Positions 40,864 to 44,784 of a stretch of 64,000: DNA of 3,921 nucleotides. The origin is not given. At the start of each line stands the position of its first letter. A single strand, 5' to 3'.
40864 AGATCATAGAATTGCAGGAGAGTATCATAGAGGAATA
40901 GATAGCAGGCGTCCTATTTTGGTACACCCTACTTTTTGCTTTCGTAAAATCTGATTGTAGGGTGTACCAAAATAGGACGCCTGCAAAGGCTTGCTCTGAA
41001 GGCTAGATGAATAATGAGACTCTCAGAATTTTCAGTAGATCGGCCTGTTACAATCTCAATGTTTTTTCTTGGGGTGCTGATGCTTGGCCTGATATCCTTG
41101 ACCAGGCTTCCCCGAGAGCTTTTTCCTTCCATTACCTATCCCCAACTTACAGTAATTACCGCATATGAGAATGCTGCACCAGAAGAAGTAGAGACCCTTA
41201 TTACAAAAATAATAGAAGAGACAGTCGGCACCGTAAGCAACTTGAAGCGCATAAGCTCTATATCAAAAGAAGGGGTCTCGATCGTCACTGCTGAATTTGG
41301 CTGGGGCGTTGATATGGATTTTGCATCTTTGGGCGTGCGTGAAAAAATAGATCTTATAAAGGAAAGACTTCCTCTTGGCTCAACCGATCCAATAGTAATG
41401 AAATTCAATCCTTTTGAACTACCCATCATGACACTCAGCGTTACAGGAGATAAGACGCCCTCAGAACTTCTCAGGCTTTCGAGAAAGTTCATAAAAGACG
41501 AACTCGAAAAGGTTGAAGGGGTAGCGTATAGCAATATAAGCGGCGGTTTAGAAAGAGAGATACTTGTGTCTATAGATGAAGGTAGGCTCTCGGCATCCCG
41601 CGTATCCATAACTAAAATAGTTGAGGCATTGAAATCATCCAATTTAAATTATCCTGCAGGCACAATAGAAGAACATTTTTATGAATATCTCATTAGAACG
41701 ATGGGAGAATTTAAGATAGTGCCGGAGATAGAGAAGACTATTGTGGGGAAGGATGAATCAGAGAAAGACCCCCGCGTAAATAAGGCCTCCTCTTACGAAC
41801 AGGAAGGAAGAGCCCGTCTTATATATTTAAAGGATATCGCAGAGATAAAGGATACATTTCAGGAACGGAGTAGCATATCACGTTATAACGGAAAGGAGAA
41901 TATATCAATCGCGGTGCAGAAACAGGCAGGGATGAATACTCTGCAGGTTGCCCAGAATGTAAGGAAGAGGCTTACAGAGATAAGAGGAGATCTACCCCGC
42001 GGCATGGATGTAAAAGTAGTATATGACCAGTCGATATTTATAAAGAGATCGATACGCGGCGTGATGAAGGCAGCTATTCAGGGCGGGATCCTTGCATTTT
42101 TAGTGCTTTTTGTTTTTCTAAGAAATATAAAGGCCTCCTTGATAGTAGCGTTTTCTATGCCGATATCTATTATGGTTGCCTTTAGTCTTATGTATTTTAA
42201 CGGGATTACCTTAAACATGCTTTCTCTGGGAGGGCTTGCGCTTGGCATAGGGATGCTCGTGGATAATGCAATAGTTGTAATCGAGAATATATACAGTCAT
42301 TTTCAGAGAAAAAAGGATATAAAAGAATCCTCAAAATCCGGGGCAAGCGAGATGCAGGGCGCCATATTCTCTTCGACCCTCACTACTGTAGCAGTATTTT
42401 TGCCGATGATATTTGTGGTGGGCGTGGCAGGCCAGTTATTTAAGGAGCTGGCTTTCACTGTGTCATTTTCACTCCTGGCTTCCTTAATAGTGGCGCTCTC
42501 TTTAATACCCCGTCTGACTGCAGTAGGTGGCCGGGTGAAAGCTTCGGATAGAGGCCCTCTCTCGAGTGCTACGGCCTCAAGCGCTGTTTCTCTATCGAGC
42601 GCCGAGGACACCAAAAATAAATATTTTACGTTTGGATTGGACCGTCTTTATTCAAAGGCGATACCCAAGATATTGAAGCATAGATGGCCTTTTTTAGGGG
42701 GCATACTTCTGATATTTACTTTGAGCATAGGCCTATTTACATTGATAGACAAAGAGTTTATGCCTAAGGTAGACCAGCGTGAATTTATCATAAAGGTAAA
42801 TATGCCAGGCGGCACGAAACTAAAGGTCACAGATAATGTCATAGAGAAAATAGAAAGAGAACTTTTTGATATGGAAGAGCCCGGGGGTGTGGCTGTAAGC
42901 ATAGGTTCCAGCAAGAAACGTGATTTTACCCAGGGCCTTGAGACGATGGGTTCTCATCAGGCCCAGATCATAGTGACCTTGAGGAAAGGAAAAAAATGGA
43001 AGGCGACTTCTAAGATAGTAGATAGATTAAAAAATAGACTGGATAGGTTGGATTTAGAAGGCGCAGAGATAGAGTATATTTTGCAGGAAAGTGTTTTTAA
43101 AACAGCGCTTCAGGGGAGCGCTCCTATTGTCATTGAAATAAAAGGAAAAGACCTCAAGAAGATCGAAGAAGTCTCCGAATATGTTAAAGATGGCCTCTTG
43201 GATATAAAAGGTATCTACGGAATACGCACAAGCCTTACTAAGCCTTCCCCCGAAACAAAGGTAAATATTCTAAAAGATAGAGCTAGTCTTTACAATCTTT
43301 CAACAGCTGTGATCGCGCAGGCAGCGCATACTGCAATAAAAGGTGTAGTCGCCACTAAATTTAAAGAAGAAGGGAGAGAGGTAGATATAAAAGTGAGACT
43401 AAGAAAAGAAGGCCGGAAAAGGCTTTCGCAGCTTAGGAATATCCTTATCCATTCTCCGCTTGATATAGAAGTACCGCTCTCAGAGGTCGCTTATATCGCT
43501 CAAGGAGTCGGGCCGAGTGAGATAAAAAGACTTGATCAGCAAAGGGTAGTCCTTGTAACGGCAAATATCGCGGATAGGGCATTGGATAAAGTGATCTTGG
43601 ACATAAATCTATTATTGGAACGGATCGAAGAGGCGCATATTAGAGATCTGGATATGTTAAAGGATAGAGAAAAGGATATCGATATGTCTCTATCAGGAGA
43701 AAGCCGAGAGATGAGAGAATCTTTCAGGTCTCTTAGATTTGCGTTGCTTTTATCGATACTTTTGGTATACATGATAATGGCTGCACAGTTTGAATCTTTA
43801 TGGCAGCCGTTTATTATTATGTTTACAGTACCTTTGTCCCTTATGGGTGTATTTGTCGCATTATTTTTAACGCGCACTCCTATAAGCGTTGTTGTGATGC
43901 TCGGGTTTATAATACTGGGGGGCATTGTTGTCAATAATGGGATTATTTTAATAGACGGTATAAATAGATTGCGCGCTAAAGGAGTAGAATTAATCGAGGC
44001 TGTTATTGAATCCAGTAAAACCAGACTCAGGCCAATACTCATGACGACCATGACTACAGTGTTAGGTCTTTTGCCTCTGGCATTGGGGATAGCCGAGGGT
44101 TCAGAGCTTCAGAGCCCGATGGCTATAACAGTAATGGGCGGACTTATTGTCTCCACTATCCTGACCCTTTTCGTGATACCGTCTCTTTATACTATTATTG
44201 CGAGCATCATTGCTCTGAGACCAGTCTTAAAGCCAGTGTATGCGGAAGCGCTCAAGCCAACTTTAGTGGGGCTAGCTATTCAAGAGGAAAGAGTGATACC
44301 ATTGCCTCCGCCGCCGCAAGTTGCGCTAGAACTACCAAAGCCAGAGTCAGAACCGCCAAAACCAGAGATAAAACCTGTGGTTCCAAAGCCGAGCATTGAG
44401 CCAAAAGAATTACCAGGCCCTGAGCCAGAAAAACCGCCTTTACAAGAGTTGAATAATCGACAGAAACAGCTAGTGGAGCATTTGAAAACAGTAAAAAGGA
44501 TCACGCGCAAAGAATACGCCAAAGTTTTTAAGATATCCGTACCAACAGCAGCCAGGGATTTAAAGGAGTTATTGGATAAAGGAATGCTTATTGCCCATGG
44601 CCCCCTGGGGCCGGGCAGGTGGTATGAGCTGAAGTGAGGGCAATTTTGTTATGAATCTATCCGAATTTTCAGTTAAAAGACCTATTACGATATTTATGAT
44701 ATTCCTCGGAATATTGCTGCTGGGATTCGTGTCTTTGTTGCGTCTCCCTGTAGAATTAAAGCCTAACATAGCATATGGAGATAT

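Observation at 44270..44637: RND efflux pump fused to a cytoplasmic winged-helix DNA-binding domain via a Pro-rich linker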

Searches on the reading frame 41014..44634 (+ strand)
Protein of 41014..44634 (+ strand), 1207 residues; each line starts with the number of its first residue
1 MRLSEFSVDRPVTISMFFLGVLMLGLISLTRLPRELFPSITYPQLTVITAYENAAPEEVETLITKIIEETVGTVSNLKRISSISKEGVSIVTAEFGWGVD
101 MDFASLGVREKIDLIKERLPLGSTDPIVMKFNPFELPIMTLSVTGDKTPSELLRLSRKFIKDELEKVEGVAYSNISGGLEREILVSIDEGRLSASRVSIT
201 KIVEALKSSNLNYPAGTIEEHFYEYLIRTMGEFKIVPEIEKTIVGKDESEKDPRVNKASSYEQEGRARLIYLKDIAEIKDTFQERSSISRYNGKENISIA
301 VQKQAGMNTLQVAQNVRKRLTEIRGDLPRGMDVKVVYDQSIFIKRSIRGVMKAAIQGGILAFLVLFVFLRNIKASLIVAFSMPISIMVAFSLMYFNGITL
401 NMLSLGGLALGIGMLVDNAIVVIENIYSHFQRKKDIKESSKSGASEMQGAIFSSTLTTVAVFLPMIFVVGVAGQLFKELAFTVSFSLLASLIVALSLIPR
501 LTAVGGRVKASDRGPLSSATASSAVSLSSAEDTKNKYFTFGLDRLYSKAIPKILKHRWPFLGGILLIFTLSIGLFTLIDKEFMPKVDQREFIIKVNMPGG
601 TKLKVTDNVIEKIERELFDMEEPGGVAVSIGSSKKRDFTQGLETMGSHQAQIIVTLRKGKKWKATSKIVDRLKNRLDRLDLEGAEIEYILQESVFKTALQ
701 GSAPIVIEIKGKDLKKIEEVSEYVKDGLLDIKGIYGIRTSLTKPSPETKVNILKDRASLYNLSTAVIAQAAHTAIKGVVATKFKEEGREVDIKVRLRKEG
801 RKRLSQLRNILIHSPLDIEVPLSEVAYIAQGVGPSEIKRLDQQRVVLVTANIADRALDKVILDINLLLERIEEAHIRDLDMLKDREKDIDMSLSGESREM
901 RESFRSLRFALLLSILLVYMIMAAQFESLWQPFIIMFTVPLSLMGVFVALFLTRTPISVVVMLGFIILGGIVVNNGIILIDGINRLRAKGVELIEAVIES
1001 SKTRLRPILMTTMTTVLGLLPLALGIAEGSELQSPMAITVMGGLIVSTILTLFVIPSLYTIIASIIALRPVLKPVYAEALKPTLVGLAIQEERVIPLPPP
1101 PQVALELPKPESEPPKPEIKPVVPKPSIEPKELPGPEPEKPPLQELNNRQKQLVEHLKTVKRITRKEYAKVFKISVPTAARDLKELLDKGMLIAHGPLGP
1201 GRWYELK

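Call 6: search_protein_families(library=pfam, proteins=[window:41014-44634:+], max_evalue=1)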
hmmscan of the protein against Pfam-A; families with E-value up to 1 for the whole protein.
window:41014-44634:+ (1207 aa): 5 families
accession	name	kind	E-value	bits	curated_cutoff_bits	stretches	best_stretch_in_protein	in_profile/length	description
PF00873.25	ACR_tran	-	1e-240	801.9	28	1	4-1062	2-1020/1021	AcrB/AcrD/AcrF family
PF03176.21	MMPL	-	3.4e-16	59.6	20.5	2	329-508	121-305/333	MMPL family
PF08220.18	HTH_DeoR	-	0.00014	22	21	1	1149-1193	1-45/57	DeoR-like helix-turn-helix domain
PF08279.18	HTH_11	-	0.038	14.3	25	1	1149-1193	1-46/55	HTH domain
PF13412.12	HTH_24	-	0.11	12.5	21.9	1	1155-1191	10-46/48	Winged helix-turn-helix DNA-binding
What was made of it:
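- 41014..44271 (+): RND permease core of the first pump gene (RND1, MdtB-like), residues 1-1086. Pfam ACR_tran 4-1062, E 1e-240 (call 6).
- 44113..44229 (+): Last hydrophobic segment (TM12 region, residues 1034-1072); nothing hydrophobic follows. The ACR_tran profile ends at position 1020 of 1021 at residue 1062 (call 6).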

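Call 8: search_protein_families(library=ncbifam, proteins=[window:41014-44634:+], max_evalue=0.1)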
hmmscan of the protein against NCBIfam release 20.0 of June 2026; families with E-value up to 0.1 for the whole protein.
window:41014-44634:+ (1207 aa): 28 families (the best 25 are shown)
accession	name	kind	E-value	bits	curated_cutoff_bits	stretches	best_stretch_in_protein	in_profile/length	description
NF033617.1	RND_permease_2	subfamily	9.2e-187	623.1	1250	1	5-1063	2-1008/1009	multidrug efflux RND transporter permease subunit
NF000282.2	RND_permease_1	subfamily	7.5e-153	510.8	1250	1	4-1063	1-1028/1029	multidrug efflux RND transporter permease subunit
TIGR00914.1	2A0601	subfamily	1e-139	467.2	701.45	1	6-1062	8-1035/1051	CusA/CzcA family heavy metal efflux RND transporter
TIGR00915.1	2A0602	subfamily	1.3e-136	457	940.35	1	4-1068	2-1034/1050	efflux RND transporter permease subunit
NF007798.0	PRK10503.1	equivalog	1.8e-113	380.1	1584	1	8-1062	17-1022/1040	MdtB/MuxB family multidrug efflux RND transporter permease subunit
NF007905.0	PRK10614.1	equivalog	2.9e-104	349.7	1774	1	4-1063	4-1009/1025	multidrug efflux RND transporter permease subunit MdtC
NF007133.0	PRK09579.1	equivalog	2.6e-97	326.6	1763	1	2-1064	2-1004/1017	multidrug efflux RND transporter permease subunit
NF007131.0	PRK09577.1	equivalog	3.6e-97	326.3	1768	1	5-1070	3-1030/1045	multidrug efflux RND transporter permease subunit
NF007842.1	PRK10555.1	equivalog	7.6e-95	318.7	1854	1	4-1063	2-1027/1036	multidrug efflux RND transporter permease AcrD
NF000037.1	RND_perm_OqxB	exception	1e-88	298.3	2200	1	1-1069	1-1041/1050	multidrug efflux RND transporter permease subunit OqxB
NF011706.2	PRK15127.1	equivalog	3.3e-79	267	2150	2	5-615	3-596/1049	multidrug efflux RND transporter permease subunit AcrB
TIGR00916.1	2A0604s01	subfamily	7.4e-17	61.7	148.6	2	350-494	86-230/231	SecD/SecF family protein translocase subunit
TIGR00921.1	2A067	subfamily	1e-14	53.6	351.9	2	297-499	139-344/733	hydrophobe/amphiphile efflux-3 (HAE3) family transporter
NF009583.0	PRK13024.1-3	subfamily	4.6e-13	48.1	721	2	346-503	277-429/755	protein translocase subunit SecDF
TIGR00833.1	actII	subfamily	9.7e-10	37.4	874.7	1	304-510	128-337/910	MMPL family RND transporter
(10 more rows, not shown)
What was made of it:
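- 41014..44271 (+): NCBIfam RND_permease_2 623 bits; best equivalog-type model MdtB/MuxB, 380 bits (call 8).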

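Call 50: list_cluster_members(proteins=[window:41014-44634:+, window:44651-47830:+, window:36573-37799:+])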
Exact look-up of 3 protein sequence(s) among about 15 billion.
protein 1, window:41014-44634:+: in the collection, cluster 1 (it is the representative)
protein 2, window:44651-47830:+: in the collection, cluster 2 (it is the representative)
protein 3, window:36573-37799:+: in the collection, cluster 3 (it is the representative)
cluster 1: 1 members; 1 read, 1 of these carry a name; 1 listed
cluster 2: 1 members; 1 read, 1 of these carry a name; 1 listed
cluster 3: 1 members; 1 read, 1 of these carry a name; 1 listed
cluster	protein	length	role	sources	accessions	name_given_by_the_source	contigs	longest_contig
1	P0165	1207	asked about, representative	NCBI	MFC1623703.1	efflux RND transporter permease subunit [Candidatus Omnitrophota bacterium]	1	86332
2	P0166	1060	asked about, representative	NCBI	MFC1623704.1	efflux RND transporter permease subunit [Candidatus Omnitrophota bacterium]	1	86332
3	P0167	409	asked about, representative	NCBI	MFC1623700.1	ROK family protein [Candidatus Omnitrophota bacterium]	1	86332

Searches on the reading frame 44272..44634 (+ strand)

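Call 6: search_protein_families(library=pfam, proteins=[window:44272-44634:+], max_evalue=1)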
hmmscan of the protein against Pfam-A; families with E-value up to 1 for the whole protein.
window:44272-44634:+ (121 aa): 9 families
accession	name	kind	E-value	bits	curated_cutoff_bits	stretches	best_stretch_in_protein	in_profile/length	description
PF08220.18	HTH_DeoR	-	9.4e-06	25.7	21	1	63-107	1-45/57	DeoR-like helix-turn-helix domain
PF08279.18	HTH_11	-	0.0023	18.2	25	1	63-107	1-46/55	HTH domain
PF13412.12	HTH_24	-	0.0087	16.1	21.9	1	64-105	5-46/48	Winged helix-turn-helix DNA-binding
PF06163.17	DUF977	-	0.096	13.2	22.1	1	67-113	17-63/134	Bacterial protein of unknown function (DUF977)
PF03297.21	Ribosomal_S25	-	0.11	13.1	28.8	1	65-106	45-86/101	S25 ribosomal protein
PF04157.22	EAP30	-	0.17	12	26.8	1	59-107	162-216/219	EAP30/Vps36 family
PF01047.28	MarR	-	0.21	12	24.6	1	62-106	3-47/59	MarR family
PF13545.12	HTH_Crp_2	-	0.23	11.9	27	1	75-107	21-53/70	Crp-like helix-turn-helix domain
PF05043.19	Mga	-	0.25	12.4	21.1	1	66-100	20-54/87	Mga helix-turn-helix domain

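Call 8: search_protein_families(library=ncbifam, proteins=[window:44272-44634:+], max_evalue=0.1)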
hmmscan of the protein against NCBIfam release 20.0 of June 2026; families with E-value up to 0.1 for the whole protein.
window:44272-44634:+ (121 aa): 12 families
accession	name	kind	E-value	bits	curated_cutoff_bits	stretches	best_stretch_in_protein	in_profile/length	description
NF010034.0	PRK13509.1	equivalog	0.00036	20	244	1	62-106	5-49/251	HTH-type transcriptional regulator UlaR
NF007720.0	PRK10411.1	equivalog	0.0028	17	259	1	62-107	4-49/243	L-fucose operon activator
NF041397.1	TranRegGlpR_Halo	equivalog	0.006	16.2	300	1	62-106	5-49/253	HTH-type transcriptional regulator GlpR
NF005644.0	PRK07408.1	subfamily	0.019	14.6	261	1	57-102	203-247/258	RNA polymerase sigma factor SigF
TIGR01884.1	cas_HTH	subfamily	0.029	13.7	60.2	1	54-106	134-186/202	CRISPR-associated CARF protein Csa3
TIGR02937.1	sigma70-ECF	superfamily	0.042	13.5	42.9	1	57-103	115-160/165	sigma-70 family RNA polymerase sigma factor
TIGR02999.1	Sig-70_X6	subfamily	0.045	13.6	126.15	1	57-98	132-172/183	ECF-type sigma factor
NF007753.1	PRK10434.1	equivalog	0.055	13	350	1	61-107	4-50/253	glucitol operon DNA-binding transcriptional repressor SrlR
NF040939.2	trans_reg_lrs14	equivalog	0.062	13.3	90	1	63-106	22-66/103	Lrs14 family HTH-type transcriptional regulator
NF007416.0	PRK09954.1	equivalog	0.063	12.2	561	1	60-110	1-51/362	sugar kinase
NF008732.0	PRK11753.1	equivalog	0.072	12.5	266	1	76-110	171-205/214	cAMP-activated global transcriptional regulator CRP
NF053704.1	TransRegCcpNBacil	equivalog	0.078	12.4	260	1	59-109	2-52/208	transcriptional regulator CcpN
